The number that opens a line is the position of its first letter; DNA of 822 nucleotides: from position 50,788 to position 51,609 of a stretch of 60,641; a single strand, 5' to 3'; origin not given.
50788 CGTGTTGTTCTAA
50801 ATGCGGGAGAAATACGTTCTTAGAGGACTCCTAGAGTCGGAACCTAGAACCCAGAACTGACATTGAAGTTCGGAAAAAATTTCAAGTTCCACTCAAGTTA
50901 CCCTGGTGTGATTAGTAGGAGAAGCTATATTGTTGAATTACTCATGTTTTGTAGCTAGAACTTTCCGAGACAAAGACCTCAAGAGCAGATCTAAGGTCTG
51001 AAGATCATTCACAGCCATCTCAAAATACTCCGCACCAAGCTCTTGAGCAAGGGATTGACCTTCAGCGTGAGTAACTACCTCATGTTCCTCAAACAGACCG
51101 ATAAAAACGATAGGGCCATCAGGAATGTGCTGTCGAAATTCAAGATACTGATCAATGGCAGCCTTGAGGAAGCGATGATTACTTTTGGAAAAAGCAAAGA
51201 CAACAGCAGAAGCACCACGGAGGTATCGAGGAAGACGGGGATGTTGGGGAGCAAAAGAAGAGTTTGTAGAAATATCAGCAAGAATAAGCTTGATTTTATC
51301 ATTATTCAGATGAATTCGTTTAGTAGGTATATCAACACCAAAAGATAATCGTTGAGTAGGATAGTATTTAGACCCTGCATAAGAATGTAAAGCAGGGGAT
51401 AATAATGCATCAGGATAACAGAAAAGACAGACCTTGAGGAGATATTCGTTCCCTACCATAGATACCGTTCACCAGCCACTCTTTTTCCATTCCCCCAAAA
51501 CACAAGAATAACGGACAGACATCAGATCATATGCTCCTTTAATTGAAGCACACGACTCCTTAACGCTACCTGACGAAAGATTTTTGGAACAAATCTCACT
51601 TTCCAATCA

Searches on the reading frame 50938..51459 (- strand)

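Call 52: search_protein_families(library=pfam, proteins=[window:50938-51459:-], max_evalue=0.001)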
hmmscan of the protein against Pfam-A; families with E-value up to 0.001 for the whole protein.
window:50938-51459:- (173 aa): 1 family
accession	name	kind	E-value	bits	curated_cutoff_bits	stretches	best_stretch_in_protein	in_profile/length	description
PF00071.28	Ras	-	3.4e-08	33.7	21.6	1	24-167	16-160/162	Ras family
